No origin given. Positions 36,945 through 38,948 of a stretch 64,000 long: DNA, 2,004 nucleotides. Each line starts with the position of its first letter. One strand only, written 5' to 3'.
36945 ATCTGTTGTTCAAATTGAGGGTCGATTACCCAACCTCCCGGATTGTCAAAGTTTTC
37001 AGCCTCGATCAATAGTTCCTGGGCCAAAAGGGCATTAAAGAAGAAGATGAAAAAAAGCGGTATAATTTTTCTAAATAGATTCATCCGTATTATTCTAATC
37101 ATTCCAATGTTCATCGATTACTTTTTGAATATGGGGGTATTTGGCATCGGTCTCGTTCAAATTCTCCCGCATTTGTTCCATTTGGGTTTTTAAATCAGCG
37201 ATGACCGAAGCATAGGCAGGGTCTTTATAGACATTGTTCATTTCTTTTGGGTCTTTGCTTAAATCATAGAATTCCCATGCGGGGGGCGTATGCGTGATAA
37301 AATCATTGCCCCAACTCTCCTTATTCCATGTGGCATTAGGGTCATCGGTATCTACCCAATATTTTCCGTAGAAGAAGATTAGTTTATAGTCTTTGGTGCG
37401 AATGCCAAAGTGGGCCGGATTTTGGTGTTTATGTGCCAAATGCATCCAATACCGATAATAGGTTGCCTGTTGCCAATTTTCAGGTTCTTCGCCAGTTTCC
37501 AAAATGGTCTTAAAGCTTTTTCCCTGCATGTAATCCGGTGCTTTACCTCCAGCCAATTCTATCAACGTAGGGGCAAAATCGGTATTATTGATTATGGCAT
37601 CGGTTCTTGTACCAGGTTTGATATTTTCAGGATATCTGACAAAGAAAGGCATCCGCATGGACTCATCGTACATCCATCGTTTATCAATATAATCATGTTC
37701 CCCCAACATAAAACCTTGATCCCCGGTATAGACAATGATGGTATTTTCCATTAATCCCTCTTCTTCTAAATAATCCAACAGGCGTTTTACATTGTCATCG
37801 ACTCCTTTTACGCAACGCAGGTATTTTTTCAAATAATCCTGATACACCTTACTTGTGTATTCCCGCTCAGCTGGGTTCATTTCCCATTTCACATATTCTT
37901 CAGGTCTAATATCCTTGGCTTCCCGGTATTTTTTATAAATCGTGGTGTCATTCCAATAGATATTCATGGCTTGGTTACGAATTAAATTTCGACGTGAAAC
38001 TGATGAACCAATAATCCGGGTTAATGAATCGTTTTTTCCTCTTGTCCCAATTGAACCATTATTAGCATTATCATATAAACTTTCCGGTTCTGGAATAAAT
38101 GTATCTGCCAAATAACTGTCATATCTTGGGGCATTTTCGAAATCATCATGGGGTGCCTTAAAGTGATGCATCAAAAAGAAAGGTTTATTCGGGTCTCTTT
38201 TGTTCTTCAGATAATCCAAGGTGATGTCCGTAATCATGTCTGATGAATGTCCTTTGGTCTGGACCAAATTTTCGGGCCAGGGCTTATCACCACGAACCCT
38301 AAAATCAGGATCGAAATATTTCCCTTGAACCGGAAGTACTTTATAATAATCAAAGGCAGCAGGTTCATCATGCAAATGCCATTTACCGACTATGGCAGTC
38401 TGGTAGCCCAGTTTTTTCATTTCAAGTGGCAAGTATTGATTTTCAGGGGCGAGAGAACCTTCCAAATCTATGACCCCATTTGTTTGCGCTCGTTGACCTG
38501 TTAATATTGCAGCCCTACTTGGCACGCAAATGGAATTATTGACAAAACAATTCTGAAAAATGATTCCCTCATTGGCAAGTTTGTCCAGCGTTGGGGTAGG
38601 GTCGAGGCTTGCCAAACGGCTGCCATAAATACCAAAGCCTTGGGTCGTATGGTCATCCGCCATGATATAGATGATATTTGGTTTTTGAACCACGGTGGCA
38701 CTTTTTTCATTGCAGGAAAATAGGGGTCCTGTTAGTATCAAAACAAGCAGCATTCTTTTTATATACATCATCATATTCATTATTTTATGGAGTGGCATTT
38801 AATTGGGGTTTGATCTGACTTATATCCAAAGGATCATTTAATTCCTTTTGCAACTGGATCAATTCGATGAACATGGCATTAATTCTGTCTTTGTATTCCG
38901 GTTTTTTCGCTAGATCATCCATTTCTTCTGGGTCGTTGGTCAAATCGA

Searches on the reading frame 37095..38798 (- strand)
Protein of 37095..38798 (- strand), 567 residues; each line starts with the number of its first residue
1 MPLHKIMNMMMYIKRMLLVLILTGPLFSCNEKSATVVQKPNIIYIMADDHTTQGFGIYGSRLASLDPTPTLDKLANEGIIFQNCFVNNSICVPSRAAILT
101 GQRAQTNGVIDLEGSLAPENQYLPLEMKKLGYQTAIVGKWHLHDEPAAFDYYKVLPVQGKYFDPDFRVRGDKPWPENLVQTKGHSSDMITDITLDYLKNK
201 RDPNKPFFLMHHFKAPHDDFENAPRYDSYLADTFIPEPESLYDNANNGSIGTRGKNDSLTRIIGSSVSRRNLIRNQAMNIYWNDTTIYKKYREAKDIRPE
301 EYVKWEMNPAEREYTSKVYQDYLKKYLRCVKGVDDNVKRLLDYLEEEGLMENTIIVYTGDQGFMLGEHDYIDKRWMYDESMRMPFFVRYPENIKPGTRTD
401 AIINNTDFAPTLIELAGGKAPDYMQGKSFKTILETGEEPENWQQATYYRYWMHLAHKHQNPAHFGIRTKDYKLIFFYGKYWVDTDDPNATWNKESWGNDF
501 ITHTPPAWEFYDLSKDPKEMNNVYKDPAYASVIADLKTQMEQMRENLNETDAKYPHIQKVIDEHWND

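Call 34: search_protein_families(library=pfam, proteins=[window:37095-38798:-], max_evalue=0.001)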
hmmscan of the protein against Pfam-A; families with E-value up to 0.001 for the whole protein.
window:37095-38798:- (567 aa): 5 families
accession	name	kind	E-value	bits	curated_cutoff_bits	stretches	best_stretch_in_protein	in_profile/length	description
PF00884.28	Sulfatase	-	4.4e-54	184.3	25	1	40-417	1-300/301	Sulfatase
PF16347.10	SGSH_C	-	7e-51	172.9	29.3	2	366-479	1-112/154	N-sulphoglucosamine sulphohydrolase, C-terminal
PF14707.11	Sulfatase_C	-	7.5e-08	33.4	30.9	1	463-559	14-108/127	C-terminal region of aryl-sulfatase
PF01663.27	Phosphodiest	-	1.2e-06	28.8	23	0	330-366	188-224/342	Type I phosphodiesterase / nucleotide pyrophosphatase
PF02995.22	DUF229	-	9.9e-05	21.6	25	0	324-394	304-372/496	Protein of unknown function (DUF229)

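Call 73: search_solved_structures(query=window:37098-38798:-, max_evalue=1e-20)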
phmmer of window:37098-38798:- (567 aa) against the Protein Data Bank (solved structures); distinct sequences matched with E-value up to 1e-20: 43.
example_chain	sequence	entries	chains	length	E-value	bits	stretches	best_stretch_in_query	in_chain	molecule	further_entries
7lha_A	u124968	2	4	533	1.7e-188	630.7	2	312-563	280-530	Exo-L-galactose-6-sulfatase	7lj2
7snj_A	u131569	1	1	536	2.5e-179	600.4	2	311-563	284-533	Arylsulfatase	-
7sno_A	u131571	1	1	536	2.7e-178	597.1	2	311-563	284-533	Arylsulfatase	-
5g2v_A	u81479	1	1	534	1.9e-110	373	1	25-478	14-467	N-ACETYLGLUCOSAMINE-6-SULFATASE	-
7p24_AAA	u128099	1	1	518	5.5e-96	325.3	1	37-479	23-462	Mucin-desulfating sulfatase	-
9s03_A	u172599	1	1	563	1.1e-93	317.7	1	13-478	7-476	Putative sulfatase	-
9s8y_A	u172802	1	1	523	8.2e-85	288.4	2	319-477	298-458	Sulfatase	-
7ebp_A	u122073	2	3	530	9.3e-85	288.2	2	319-477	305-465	Sulfatase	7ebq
9ihk_D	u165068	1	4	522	3.9e-40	140.9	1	317-426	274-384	Sulfatase_S1_30A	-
6hr5_A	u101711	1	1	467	3e-39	137.9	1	317-475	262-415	Alpha-L-rhamnosidase/sulfatase (GH78)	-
2qzu_A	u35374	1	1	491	5.2e-35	123.9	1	295-450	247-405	Putative sulfatase yidJ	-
7oz8_AAA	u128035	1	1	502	1.3e-32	116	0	318-443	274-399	Choline-sulfatase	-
7stt_A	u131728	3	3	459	5.7e-31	110.6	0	38-220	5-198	N-acetylgalactosamine-6-sulfatase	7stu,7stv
6ust_A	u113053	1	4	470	6.4e-30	107.1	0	324-478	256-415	N-acetylgalactosamine 6-sulfate sulfatase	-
4upi_A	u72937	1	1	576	8.8e-29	103.4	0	317-444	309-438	SULFATASE FAMILY PROTEIN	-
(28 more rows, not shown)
